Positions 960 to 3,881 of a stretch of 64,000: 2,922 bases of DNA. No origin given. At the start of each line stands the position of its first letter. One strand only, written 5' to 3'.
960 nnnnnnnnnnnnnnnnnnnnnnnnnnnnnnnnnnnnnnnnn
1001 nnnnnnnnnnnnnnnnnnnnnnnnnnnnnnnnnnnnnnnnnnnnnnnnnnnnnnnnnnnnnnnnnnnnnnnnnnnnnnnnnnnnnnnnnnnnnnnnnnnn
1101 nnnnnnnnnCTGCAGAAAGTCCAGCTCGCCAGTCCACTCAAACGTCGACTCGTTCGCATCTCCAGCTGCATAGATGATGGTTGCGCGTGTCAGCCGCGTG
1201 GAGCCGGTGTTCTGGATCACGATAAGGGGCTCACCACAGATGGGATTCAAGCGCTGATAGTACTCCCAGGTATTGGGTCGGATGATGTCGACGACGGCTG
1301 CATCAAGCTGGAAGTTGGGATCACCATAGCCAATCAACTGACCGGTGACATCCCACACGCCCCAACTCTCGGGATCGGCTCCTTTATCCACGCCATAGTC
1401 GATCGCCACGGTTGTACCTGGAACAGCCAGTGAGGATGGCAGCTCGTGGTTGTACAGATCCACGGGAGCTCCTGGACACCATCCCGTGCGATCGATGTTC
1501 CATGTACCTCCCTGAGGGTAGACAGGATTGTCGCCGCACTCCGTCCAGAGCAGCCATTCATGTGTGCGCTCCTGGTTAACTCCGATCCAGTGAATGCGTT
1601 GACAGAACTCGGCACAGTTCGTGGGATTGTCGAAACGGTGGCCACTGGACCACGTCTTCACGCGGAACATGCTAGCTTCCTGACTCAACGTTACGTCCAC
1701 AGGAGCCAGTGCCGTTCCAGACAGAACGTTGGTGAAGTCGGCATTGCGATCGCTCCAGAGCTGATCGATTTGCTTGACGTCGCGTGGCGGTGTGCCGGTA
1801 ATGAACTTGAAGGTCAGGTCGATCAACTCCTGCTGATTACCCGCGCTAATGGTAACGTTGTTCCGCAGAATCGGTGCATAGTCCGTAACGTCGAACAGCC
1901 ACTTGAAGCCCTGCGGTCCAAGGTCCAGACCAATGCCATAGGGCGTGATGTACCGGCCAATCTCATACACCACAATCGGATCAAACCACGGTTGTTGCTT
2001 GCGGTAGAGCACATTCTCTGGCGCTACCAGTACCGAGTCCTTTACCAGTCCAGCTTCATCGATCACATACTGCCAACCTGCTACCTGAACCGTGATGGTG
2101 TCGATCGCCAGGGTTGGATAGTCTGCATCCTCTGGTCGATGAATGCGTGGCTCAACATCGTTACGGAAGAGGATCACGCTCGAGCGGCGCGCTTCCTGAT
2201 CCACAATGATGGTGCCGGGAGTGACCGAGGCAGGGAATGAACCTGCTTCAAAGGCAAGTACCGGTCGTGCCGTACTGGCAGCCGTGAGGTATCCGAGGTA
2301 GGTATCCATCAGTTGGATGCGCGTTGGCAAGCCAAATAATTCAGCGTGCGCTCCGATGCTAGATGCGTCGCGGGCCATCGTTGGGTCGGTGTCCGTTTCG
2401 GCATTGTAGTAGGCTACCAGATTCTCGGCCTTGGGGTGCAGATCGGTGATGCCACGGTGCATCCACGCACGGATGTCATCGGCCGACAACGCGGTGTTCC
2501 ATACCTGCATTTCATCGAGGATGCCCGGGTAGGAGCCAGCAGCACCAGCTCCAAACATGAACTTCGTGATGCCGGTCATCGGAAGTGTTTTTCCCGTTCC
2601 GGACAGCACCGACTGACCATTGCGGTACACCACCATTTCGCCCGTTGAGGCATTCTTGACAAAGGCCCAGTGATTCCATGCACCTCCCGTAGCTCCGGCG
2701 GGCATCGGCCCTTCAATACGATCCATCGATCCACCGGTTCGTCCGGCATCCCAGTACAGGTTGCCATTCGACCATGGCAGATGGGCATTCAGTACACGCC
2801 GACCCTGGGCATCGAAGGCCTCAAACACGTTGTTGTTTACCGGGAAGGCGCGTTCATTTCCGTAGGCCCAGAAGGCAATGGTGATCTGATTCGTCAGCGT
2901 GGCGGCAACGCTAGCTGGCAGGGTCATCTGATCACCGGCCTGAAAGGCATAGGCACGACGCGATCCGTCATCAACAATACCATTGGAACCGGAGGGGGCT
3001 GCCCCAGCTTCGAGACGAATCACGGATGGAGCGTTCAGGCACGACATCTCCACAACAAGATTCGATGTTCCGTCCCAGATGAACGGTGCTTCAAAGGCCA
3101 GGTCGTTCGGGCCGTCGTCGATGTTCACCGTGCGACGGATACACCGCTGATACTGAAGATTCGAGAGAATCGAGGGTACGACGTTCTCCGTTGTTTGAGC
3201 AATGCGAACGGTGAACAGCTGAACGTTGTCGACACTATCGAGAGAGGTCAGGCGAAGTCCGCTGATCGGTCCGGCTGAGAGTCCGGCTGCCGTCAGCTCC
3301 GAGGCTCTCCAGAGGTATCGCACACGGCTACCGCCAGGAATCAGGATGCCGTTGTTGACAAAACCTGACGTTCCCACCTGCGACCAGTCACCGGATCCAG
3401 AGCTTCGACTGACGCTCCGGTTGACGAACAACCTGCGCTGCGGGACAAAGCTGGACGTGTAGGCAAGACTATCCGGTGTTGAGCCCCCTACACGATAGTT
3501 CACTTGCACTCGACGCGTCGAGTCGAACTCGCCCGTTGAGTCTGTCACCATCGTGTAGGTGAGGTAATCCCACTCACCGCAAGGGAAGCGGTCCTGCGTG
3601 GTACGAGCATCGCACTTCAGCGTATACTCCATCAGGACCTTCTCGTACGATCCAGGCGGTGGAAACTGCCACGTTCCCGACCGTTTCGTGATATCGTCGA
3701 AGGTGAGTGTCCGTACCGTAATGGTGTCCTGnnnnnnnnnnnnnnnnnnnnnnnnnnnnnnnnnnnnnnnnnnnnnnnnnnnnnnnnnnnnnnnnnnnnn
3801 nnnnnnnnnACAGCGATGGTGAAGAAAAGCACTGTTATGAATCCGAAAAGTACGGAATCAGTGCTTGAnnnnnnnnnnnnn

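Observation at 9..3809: Giant T9SS cargo combining PNGase F-like N-glycanase modules with an inserted LamG domain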

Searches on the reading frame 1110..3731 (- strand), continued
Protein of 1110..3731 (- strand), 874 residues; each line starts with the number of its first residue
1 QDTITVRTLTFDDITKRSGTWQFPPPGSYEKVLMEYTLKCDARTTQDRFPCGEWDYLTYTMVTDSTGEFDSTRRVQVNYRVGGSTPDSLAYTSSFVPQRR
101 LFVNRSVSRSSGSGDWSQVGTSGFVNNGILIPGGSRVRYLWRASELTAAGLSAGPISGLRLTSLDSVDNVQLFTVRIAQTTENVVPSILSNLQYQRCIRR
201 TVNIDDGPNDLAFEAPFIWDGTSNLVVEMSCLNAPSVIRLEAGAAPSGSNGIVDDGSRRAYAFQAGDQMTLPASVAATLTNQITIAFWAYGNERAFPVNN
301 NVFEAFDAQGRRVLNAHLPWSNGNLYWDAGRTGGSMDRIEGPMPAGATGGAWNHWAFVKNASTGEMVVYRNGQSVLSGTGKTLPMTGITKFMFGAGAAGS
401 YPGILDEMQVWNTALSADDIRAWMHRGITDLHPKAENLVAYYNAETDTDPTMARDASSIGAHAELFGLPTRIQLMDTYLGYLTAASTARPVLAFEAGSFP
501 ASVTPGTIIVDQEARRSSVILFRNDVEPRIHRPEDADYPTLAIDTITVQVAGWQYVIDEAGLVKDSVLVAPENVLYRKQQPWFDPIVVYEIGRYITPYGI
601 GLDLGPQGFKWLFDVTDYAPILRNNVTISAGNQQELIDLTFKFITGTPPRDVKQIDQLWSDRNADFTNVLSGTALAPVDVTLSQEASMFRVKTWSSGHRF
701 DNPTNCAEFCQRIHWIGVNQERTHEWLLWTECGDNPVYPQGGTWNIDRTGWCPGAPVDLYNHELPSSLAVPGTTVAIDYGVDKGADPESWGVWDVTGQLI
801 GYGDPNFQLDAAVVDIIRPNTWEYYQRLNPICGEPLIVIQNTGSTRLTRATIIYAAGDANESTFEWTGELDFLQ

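Call 74: search_protein_representatives(alignment_id=A1)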
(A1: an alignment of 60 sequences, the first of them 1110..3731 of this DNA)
Query: 60 sequences, 1174 profile positions. Proteins with E-value up to 0.001 (for the whole library): 196359; up to 1e-10: 27292; up to 1e-30: 4038. The best 150 are listed.
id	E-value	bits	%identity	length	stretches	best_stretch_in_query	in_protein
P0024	0.0e+00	1571.7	-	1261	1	7-1173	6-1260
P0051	0.0e+00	1500.3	-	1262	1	6-1172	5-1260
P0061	0.0e+00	1458.1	-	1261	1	8-1173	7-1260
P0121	0.0e+00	1455.7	-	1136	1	10-1172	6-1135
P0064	0.0e+00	1445.0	-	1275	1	8-1173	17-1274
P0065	0.0e+00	1442.3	-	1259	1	1-1173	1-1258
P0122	0.0e+00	1431.6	-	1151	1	5-1173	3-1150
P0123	0.0e+00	1421.2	-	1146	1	5-1173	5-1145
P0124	0.0e+00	1409.9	-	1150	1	9-1173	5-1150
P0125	0.0e+00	1400.1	-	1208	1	5-1171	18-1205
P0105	0.0e+00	1389.1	-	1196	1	6-1173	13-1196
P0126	0.0e+00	1381.9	-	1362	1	5-1172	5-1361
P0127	0.0e+00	1370.1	-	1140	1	1-1172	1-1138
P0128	0.0e+00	1359.5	-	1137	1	1-1172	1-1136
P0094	0.0e+00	1350.9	-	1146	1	1-1173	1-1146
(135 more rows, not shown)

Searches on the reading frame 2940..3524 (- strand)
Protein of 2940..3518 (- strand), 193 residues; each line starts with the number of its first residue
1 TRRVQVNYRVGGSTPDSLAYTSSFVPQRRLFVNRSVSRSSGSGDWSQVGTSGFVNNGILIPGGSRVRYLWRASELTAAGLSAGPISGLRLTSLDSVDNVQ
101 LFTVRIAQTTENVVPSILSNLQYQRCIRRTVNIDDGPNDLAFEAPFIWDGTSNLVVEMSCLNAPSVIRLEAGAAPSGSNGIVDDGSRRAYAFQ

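Call 27: search_protein_families(library=pfam, proteins=[window:2940-3518:-], max_evalue=10)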
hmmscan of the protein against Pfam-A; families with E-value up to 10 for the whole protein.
seq(193 aa): 0 families

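Call 46: predict_structure(alignment_id=A3)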
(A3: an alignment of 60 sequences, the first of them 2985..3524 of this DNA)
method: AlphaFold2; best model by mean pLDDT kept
length: 180 residues; sequences in the alignment: 60
mean_pLDDT: 86.9   pTM: 0.76
mean pLDDT of the five models: 86.9, 86.7, 86.4, 85.6, 83.4
residues with pLDDT >= 90: 115; 70-90: 43; 50-70: 15; < 50: 7
segments of 3 or more residues with pLDDT < 50: 177-180
pLDDT, mean of each block of 10 residues (from residue 1): 55 73 80 83 81 82 93 95 96 95 97 92 96 96 96 97 96 62
secondary structure, 60 per line:
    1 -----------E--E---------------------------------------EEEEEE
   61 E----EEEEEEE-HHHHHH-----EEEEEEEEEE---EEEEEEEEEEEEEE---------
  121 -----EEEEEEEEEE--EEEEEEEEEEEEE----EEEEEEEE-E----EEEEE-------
elements in order: E55-61 E66-72 H74-79 E85-94 E98-111 E126-135 E138-150 E155-162 E169-173

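Call 48: fold_search(model_id=the predicted structure, library=pdb)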
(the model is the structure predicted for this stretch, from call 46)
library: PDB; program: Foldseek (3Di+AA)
matches with E <= 10: 1624; with E <= 0.001: 0
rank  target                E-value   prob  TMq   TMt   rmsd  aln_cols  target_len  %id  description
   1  9wcb_F                9.4e-03  0.57  0.23  0.24  21.9       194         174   10  Open state of A8 gpJ 713 central tail fiber with OmpC G17 from E. coli EDL933 (released 2026-01-28)
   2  8udz_B                1.0e-02  0.92  0.31  0.21   9.3       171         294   13  The Structure of LTBP-49247 Fab Bound to TGFbeta1 Small Latent Complex (released 2024-07-17)
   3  4zxe_A                1.1e-02  0.99  0.33  0.43   5.5       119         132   11  X-ray crystal structure of chitosan-binding module 1 derived from chitosanase/glucanase from Paenibacillus sp. IK-5. (released 2016-04-13)
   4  6s44                  1.4e-02  0.93  0.29  0.33   8.5       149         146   11  Faba bean necrotic stunt virus (FBNSV) (released 2020-07-15)
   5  4zxe_C                1.5e-02  1.00  0.34  0.43   4.6       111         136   11  X-ray crystal structure of chitosan-binding module 1 derived from chitosanase/glucanase from Paenibacillus sp. IK-5. (released 2016-04-13)
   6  6gff_E                1.7e-02  0.91  0.31  0.27  10.6       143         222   17  Structure of GARP (LRRC32) in complex with latent TGF-beta1 and MHG-8 Fab (released 2018-11-07)
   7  2wq4_A                1.7e-02  0.44  0.20  0.25  12.3       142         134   15  N-terminal domain of BC2L-C Lectin from Burkholderia cenocepacia (released 2010-01-12)
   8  9fid_C                1.8e-02  0.92  0.32  0.15   9.7       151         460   14  X-ray structure of furin (PCSK3) in complex with the PC1/3 (PCSK1) prodomain mutant R78K,R80A (released 2025-09-10)
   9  7lcu                  1.8e-02  0.91  0.32  0.14  10.5       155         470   14  X-ray structure of Furin bound to BOS-318, a small molecule inhibitor (released 2022-01-12)
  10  7o1u                  1.9e-02  0.84  0.29  0.14   9.9       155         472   14  X-ray structure of furin in complex with the guanylhydrazone-based inhibitor 1 (BEV241) (released 2021-09-01)
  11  6gff_C                2.0e-02  0.85  0.30  0.27  11.1       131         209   14  Structure of GARP (LRRC32) in complex with latent TGF-beta1 and MHG-8 Fab (released 2018-11-07)
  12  7o22                  2.1e-02  0.84  0.30  0.14   9.3       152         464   14  X-ray structure of furin in complex with the guanylhydrazone-based inhibitor 4 (mi359) (released 2021-09-01)
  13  6sco_A                2.2e-02  0.57  0.22  0.26  11.0       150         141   12  Cryo-EM Structure of Potato Leaf Roll Virus VLP (released 2019-10-02)
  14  7qy1                  2.4e-02  0.80  0.29  0.14  10.1       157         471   13  X-ray structure of furin in complex with the dichlorophenylpyridine-based inhibitor 4 (released 2022-04-20)
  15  1p8j_H                2.6e-02  0.60  0.25  0.12  10.2       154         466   13  CRYSTAL STRUCTURE OF THE PROPROTEIN CONVERTASE FURIN (released 2003-07-08)
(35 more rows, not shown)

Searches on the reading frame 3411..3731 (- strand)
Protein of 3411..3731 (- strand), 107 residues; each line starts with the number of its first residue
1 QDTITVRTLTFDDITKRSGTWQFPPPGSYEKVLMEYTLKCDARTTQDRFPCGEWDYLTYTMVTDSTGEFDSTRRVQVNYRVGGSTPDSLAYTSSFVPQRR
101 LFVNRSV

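Call 6: search_solved_structures(query=window:3411-3731:-, max_evalue=10, show_alignments=3)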
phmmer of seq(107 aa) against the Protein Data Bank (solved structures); distinct sequences matched with E-value up to 10: 1.
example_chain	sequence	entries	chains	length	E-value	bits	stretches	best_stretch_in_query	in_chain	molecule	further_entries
8hmm_A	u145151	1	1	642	0.0014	21.9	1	18-71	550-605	Bac_rhamnosid6H domain-containing protein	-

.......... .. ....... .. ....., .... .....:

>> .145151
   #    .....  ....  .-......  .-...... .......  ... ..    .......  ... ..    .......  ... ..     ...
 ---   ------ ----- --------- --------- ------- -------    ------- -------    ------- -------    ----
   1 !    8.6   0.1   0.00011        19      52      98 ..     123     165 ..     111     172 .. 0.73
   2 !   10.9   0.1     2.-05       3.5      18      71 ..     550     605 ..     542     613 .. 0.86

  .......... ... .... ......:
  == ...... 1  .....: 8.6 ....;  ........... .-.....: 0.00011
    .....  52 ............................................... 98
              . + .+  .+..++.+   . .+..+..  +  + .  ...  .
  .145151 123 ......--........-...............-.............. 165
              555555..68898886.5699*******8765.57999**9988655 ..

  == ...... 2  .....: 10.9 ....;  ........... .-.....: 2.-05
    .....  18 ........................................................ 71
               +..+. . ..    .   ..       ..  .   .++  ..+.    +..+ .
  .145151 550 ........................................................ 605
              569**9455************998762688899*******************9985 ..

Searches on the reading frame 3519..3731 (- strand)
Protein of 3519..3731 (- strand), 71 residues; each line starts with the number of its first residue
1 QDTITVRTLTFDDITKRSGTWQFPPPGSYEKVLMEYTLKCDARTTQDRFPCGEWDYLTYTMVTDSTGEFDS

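Call 38: search_solved_structures(query=A2, max_evalue=10, show_alignments=4)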
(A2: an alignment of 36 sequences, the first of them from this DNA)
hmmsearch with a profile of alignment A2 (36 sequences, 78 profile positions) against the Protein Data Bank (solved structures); distinct sequences matched with E-value up to 10: 3.
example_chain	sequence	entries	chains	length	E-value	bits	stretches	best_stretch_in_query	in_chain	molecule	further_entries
3pms_A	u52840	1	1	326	0.0099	19.2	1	7-73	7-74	Peptide:N-glycosidase F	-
1pgs_A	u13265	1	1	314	0.013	18.8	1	7-73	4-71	PEPTIDE-N(4)-(N-ACETYL-BETA-D-GLUCOSAMINYL)ASPARAGINE AMIDASE F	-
1pnf_A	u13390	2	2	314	0.013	18.8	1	7-73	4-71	PEPTIDE-N(4)-(N-ACETYL-BETA-D-GLUCOSAMINYL)ASPARAGINE AMIDASE F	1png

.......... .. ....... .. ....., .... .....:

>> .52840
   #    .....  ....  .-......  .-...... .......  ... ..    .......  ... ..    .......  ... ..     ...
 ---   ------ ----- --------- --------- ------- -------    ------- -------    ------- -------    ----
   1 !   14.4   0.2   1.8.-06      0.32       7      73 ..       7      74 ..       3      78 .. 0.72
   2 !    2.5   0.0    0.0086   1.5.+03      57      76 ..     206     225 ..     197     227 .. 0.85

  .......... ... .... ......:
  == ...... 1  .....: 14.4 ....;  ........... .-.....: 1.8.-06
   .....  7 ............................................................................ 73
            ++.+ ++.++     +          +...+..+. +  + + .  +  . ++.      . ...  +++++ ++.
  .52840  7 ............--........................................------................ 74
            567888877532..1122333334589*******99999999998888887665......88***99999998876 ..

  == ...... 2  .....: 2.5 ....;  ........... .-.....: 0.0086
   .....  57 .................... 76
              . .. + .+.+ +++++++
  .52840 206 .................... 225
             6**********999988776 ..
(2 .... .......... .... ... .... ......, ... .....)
